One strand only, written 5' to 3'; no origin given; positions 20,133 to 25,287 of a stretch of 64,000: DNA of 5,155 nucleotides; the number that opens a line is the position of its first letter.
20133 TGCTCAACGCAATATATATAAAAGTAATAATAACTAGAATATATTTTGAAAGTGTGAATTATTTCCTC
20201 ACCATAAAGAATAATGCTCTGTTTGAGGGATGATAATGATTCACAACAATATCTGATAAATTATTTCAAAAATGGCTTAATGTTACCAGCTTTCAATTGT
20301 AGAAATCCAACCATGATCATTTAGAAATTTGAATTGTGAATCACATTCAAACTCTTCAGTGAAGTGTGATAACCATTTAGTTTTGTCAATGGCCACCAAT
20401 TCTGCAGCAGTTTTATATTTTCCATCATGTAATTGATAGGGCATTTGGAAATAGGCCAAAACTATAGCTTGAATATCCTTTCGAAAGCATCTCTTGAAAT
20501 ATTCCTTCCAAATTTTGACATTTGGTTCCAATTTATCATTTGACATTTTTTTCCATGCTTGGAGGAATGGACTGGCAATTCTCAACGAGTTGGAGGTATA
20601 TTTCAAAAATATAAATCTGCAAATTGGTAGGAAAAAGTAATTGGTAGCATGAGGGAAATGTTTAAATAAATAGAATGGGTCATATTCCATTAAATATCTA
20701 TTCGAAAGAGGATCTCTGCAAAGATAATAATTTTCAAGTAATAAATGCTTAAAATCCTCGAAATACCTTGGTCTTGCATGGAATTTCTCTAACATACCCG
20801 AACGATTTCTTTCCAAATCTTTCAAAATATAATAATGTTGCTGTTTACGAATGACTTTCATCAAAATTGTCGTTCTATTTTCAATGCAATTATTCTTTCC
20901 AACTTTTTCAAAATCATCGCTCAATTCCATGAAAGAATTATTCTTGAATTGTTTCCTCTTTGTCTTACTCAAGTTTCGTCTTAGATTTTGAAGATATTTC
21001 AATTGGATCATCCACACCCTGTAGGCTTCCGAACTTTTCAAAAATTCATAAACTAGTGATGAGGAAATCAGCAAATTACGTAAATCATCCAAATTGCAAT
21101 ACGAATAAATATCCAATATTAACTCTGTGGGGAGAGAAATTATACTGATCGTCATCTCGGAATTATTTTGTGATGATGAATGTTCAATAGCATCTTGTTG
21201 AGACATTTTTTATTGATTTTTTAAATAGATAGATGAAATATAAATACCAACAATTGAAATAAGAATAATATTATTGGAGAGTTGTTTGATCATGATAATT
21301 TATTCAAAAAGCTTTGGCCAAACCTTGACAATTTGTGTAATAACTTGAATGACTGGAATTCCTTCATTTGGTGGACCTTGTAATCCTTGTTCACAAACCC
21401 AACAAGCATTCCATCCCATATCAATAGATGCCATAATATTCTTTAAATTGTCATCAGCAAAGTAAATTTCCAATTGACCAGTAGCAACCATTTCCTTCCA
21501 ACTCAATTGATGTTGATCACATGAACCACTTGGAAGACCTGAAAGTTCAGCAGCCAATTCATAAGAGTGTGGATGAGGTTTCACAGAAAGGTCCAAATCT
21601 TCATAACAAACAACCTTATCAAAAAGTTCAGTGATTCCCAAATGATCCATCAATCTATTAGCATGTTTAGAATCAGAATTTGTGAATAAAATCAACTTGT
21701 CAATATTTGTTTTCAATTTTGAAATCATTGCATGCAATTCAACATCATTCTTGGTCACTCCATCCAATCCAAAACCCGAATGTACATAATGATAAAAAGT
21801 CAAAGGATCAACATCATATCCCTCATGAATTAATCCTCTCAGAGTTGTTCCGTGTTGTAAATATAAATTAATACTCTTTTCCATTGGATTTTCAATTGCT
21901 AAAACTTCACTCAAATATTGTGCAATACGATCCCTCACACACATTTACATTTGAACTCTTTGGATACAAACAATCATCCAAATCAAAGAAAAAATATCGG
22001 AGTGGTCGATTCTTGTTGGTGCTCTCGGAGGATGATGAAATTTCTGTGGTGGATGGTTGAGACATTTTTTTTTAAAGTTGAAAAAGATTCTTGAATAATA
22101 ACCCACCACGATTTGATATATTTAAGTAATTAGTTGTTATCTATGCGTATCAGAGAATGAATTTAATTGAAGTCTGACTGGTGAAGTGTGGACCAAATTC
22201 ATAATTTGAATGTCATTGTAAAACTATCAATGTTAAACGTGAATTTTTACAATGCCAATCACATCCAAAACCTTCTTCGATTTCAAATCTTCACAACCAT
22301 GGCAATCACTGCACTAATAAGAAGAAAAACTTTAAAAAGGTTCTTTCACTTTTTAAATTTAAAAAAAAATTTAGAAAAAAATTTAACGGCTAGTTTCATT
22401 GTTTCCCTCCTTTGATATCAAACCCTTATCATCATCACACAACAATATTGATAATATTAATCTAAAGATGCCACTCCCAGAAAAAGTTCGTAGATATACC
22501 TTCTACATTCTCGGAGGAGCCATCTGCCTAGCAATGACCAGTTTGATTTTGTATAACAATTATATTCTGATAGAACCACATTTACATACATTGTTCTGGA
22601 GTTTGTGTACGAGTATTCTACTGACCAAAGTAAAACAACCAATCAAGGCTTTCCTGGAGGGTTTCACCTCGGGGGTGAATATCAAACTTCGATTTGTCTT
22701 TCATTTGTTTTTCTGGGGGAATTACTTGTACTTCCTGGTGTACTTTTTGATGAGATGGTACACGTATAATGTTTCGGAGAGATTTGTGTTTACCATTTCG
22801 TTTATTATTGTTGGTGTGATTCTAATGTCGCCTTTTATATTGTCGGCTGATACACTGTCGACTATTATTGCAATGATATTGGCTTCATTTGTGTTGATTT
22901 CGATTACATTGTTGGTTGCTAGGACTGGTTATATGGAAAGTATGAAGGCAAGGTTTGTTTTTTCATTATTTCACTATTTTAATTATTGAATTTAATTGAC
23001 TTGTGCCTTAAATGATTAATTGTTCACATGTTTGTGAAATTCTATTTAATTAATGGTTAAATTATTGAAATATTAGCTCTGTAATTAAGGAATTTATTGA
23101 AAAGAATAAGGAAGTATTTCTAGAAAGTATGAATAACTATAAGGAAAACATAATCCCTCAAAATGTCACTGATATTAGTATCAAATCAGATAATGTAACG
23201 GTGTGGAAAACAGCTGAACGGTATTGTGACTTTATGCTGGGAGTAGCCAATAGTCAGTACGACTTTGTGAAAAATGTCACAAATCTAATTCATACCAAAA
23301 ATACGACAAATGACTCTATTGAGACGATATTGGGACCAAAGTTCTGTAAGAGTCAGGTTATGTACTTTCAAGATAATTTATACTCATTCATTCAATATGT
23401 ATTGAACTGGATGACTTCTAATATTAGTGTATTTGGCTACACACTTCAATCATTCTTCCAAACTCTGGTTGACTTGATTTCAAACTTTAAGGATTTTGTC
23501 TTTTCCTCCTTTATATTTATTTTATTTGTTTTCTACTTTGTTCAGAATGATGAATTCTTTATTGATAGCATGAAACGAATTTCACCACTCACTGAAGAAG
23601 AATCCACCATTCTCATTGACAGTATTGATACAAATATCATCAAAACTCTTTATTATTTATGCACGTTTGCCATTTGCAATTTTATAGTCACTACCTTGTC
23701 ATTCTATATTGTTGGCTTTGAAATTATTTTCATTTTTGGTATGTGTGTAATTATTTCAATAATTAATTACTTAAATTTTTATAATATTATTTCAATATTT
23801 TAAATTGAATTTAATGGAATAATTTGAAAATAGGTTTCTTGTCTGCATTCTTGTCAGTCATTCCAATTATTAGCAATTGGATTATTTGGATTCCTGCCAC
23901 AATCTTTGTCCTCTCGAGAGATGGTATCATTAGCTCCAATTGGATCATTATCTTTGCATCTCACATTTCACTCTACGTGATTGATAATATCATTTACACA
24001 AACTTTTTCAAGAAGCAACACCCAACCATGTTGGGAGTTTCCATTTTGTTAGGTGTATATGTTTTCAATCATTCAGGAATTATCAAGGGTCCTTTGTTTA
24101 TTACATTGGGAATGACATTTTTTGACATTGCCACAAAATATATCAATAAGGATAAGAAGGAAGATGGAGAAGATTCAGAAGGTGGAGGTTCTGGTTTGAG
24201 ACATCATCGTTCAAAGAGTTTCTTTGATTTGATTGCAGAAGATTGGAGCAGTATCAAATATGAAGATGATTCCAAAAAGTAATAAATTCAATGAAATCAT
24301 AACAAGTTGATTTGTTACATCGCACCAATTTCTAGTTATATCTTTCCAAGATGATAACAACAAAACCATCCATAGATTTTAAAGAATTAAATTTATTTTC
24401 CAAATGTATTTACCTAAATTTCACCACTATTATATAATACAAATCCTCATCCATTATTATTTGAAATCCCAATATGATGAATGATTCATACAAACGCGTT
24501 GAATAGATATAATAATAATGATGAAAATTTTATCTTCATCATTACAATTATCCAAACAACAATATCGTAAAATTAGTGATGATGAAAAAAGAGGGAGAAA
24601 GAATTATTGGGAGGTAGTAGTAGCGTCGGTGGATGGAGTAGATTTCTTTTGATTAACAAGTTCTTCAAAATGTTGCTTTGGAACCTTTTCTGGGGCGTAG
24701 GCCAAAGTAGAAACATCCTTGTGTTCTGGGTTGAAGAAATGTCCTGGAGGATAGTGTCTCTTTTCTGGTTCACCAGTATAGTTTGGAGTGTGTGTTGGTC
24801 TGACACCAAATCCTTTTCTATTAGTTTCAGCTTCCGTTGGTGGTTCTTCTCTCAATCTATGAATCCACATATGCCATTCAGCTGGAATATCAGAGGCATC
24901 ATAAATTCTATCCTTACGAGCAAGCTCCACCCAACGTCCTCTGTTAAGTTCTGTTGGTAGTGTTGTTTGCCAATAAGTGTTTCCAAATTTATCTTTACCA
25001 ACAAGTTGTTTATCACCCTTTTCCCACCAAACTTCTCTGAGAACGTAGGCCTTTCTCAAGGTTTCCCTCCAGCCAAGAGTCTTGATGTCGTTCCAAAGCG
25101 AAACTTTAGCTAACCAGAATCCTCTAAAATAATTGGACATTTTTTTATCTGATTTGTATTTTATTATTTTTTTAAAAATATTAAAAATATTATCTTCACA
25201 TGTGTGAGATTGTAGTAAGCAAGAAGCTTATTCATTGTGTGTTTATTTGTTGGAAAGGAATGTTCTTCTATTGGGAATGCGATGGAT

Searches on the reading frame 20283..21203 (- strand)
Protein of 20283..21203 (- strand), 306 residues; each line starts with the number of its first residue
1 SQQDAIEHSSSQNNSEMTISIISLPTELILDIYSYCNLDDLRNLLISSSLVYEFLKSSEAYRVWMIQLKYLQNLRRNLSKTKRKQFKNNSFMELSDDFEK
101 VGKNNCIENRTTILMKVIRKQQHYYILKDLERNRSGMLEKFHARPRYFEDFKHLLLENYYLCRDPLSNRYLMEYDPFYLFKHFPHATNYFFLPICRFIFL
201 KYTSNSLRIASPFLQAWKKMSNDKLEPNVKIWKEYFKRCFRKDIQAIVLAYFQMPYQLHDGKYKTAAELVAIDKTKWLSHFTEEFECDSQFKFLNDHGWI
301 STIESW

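Call 17: find_encoding_contigs(protein=window:20283-21203:-, flank=1000, max_places=3)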
Protein window:20283-21203:- (306 aa): no gene with exactly this product is on record in the collection.

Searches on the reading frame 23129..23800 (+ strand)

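Call 10: search_protein_families(library=pfam, proteins=[window:23129-23800:+])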
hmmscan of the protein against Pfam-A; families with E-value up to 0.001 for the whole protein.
window:23129-23800:+ (224 aa): 1 family
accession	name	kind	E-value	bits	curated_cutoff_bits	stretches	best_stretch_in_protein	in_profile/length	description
PF01594.21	AI-2E_transport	-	7.6e-07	29.1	34.3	1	81-210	109-231/327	AI-2E family transporter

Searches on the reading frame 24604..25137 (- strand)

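Call 10: search_protein_families(library=pfam, proteins=[window:24604-25137:-])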
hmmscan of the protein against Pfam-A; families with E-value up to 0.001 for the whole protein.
window:24604-25137:- (177 aa): 1 family
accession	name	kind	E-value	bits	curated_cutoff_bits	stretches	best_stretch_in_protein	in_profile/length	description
PF05071.21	NDUFA12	-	2.9e-18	66.9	23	1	44-126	2-82/98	NADH ubiquinone oxidoreductase subunit NDUFA12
